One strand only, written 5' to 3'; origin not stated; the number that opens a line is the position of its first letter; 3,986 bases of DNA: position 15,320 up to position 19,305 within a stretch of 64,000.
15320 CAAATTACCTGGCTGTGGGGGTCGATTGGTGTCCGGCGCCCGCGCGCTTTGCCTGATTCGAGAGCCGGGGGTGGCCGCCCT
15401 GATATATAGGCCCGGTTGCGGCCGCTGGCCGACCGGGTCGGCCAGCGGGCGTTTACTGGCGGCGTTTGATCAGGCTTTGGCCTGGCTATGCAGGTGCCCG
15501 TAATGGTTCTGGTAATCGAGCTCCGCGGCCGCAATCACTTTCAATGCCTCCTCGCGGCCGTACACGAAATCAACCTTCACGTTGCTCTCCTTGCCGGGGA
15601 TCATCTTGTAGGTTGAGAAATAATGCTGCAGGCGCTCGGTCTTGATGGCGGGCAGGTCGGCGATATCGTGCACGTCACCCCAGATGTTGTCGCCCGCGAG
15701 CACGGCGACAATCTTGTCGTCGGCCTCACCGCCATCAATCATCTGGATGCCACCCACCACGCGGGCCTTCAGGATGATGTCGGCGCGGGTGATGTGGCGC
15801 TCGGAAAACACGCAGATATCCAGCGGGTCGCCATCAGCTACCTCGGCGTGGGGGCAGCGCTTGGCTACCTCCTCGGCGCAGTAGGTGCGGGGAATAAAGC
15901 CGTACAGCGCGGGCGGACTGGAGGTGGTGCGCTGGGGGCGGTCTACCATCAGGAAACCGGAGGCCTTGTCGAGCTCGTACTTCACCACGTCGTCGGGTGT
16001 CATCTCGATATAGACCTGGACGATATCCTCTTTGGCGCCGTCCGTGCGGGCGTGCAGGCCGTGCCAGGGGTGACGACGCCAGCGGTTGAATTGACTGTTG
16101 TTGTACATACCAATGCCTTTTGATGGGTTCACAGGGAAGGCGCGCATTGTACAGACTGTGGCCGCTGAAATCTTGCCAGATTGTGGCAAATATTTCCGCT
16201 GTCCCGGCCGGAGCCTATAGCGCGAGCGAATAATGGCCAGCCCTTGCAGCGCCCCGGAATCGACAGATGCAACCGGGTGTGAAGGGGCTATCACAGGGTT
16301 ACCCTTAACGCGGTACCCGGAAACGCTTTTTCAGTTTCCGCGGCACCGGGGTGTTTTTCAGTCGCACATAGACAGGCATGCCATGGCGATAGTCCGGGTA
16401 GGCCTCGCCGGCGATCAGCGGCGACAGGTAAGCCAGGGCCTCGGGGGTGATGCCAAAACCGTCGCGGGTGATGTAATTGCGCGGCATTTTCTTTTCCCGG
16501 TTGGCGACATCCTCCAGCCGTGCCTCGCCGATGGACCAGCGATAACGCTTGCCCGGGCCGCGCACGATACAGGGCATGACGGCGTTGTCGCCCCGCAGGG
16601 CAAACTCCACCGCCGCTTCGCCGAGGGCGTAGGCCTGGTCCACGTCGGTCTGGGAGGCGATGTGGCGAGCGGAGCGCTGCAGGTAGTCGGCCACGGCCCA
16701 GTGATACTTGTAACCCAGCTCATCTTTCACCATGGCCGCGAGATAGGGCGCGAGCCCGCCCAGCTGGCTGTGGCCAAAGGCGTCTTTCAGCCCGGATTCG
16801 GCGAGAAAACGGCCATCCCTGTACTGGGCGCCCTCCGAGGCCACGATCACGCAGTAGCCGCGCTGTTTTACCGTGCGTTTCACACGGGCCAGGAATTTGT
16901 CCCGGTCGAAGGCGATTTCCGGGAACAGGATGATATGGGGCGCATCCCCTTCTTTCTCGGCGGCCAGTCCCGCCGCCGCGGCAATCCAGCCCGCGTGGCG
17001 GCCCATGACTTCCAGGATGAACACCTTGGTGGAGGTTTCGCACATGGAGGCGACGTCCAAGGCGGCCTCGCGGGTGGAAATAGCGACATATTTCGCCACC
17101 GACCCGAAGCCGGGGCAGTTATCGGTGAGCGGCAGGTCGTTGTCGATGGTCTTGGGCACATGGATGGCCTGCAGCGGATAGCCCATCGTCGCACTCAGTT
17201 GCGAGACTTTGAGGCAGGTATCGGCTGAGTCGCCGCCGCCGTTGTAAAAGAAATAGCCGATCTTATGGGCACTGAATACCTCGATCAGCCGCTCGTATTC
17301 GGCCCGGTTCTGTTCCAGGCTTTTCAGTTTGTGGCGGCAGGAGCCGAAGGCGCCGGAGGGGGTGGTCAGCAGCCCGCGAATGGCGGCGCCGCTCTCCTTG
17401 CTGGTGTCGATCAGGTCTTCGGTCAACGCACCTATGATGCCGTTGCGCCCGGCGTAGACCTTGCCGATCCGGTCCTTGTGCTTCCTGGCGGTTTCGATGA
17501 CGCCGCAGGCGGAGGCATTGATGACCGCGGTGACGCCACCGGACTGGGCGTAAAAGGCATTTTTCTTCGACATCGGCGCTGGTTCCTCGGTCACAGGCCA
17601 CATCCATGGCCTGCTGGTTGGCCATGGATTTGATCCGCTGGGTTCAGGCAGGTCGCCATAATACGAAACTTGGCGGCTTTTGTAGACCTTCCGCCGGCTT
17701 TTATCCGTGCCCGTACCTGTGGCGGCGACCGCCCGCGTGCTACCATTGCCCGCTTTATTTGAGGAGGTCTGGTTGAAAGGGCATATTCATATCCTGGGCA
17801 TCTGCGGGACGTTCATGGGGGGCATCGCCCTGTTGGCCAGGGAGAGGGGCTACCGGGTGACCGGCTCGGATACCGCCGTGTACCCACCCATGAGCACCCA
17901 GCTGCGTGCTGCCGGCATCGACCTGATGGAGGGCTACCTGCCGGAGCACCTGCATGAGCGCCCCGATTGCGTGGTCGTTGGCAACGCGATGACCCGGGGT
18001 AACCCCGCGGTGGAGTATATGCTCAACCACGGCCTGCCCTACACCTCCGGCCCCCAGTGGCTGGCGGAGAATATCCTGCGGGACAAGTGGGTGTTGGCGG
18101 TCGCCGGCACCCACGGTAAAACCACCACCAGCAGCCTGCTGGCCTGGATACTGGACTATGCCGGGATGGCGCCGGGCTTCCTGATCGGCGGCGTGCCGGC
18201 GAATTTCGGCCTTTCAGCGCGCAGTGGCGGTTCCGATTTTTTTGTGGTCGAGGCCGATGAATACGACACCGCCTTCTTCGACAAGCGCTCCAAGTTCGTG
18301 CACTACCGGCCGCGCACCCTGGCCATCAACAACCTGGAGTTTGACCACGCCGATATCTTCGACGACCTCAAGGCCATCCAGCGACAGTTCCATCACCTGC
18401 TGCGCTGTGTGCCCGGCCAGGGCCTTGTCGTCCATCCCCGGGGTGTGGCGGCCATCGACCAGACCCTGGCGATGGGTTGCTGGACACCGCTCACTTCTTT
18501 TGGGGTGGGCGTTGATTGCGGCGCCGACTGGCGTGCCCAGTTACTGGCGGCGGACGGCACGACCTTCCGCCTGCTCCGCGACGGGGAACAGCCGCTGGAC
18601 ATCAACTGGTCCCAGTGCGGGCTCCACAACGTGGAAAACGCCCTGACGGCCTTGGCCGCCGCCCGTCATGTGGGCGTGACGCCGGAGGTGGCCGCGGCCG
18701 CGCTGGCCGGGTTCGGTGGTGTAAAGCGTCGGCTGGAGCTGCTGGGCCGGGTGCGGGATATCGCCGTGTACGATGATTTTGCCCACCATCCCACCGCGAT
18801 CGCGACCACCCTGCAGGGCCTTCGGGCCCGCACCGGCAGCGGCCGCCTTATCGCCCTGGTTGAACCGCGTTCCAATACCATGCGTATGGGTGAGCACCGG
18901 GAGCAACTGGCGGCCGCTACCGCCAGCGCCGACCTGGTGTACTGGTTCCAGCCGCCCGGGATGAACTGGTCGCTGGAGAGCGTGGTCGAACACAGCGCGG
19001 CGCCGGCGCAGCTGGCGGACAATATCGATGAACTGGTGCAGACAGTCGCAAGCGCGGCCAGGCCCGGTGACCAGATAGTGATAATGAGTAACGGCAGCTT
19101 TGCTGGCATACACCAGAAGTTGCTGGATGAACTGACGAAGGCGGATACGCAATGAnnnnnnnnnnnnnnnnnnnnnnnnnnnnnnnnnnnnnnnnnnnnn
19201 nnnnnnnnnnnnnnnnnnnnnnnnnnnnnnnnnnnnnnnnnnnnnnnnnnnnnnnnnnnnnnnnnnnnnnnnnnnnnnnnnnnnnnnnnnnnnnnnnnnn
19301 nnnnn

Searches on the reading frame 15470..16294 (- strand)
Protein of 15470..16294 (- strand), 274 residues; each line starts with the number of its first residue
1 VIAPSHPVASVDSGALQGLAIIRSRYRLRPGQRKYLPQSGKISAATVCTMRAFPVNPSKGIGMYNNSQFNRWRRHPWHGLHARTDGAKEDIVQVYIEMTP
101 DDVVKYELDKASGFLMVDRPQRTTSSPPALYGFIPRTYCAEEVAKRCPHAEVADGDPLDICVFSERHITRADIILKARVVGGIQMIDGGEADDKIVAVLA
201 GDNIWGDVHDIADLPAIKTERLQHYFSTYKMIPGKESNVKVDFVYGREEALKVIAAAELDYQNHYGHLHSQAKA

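Call 44: search_protein_families(library=ncbifam, max_evalue=1e-10, proteins=[window:15470-16294:-])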
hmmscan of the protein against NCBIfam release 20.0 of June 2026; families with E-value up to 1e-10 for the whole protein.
window:15470-16294:- (274 aa): 3 families
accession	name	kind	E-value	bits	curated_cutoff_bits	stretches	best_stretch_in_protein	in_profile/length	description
NF001886.0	PRK00642.1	equivalog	3.5e-83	278.3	247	1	67-266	3-206/208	inorganic pyrophosphatase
NF002317.0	PRK01250.1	equivalog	2.2e-27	96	200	1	90-258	14-170/176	inorganic diphosphatase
NF002578.0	PRK02230.1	equivalog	9e-26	90.5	246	1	89-269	3-167/185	inorganic pyrophosphatase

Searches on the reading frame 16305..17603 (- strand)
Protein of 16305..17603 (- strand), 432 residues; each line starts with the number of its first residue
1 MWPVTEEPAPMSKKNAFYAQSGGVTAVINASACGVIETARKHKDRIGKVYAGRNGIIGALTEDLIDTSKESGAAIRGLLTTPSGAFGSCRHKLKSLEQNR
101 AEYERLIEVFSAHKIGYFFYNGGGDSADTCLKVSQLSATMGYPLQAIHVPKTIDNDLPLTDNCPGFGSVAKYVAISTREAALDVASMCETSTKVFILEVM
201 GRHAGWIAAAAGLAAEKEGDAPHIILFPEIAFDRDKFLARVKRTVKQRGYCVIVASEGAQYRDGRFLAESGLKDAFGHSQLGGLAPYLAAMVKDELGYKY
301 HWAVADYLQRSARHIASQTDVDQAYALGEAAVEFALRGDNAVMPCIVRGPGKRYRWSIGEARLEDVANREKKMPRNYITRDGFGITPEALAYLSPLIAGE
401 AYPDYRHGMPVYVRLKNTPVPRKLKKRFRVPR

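Call 44: search_protein_families(library=ncbifam, max_evalue=1e-10, proteins=[window:16305-17603:-])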
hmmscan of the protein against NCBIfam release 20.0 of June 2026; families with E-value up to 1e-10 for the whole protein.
window:16305-17603:- (432 aa): 9 families
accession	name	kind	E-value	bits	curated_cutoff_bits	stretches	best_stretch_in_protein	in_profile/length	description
NF010675.0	PRK14072.1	subfamily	8.2e-194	644.1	273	1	11-426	1-415/416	diphosphate--fructose-6-phosphate 1-phosphotransferase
TIGR02483.1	PFK_mixed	subfamily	3.5e-41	141.4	430.55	1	21-344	7-309/325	phosphofructokinase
NF002872.1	PRK03202.1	subfamily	2e-35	122.3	253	1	21-347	8-291/323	ATP-dependent 6-phosphofructokinase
NF010674.0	PRK14071.1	equivalog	1.4e-27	96.6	544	1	129-338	118-313/360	ATP-dependent 6-phosphofructokinase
NF005301.0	PRK06830.1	equivalog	6.5e-25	87.5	400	1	101-343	160-399/445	ATP-dependent 6-phosphofructokinase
TIGR02482.1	PFKA_ATP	equivalog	1.5e-18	66.8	371.35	1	21-269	7-233/301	6-phosphofructokinase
NF041103.1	PFKA_PPi_Ttgales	equivalog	2.7e-18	66.2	550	1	49-349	34-336/407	diphosphate--fructose-6-phosphate 1-phosphotransferase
NF005121.0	PRK06555.1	equivalog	6.4e-16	58.1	395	1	20-342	10-357/404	pyrophosphate--fructose-6-phosphate 1-phosphotransferase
TIGR02478.1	6PF1K_euk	equivalog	4.3e-11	41.7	708.4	1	144-274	141-266/744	6-phosphofructokinase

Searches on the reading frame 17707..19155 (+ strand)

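Call 44: search_protein_families(library=ncbifam, max_evalue=1e-10, proteins=[window:17707-19155:+])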
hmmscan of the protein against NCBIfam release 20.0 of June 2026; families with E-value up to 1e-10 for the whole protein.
window:17707-19155:+ (482 aa): 11 families
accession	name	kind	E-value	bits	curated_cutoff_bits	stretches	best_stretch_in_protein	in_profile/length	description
TIGR01081.1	mpl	equivalog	5.8e-207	688.1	388.7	1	26-476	1-447/448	UDP-N-acetylmuramate:L-alanyl-gamma-D-glutamyl-meso-diaminopimelate ligase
TIGR01082.1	murC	equivalog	1.5e-74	251.7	335.1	1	26-472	1-448/449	UDP-N-acetylmuramate--L-alanine ligase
NF011171.0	PRK14573.1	equivalog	1.3e-43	149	1015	1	26-412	6-375/809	bifunctional UDP-N-acetylmuramate--L-alanine ligase/D-alanine--D-alanine ligase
NF053645.1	pMurC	equivalog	1.9e-26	92.8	560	2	276-395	289-406/492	pseudomurein biosynthesis peptide ligase pMurC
NF001124.0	PRK00139.1-2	equivalog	5.8e-20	71.5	476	1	286-385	285-383/500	UDP-N-acetylmuramoyl-L-alanyl-D-glutamate--2,6-diaminopimelate ligase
TIGR01087.1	murD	equivalog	9.5e-17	61.2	211.95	1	40-458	14-414/441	UDP-N-acetylmuramoyl-L-alanine--D-glutamate ligase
TIGR01085.1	murE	subfamily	4.5e-16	58.8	257.3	0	294-385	273-364/472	UDP-N-acetylmuramyl-tripeptide synthetase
NF008896.0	PRK11929.1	equivalog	2.3e-15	55.5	1023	1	206-384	206-390/965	bifunctional UDP-N-acetylmuramoyl-L-alanyl-D-glutamate--2,6-diaminopimelate ligase MurE/UDP-N-acetylmuramoyl-tripeptide--D-alanyl-D-alanine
NF001126.0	PRK00139.1-4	equivalog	2.8e-14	52.5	373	0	209-383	201-372/486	UDP-N-acetylmuramoyl-L-alanyl-D-glutamate--2,6-diaminopimelate ligase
TIGR01143.1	murF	subfamily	7.8e-14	51.4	288.6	1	129-385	76-331/418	UDP-N-acetylmuramoyl-tripeptide--D-alanyl-D-alanine ligase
NF053648.1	pMurE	equivalog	7.6e-11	41.4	600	0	305-375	283-351/464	pseudomurein biosynthesis peptide ligase pMurE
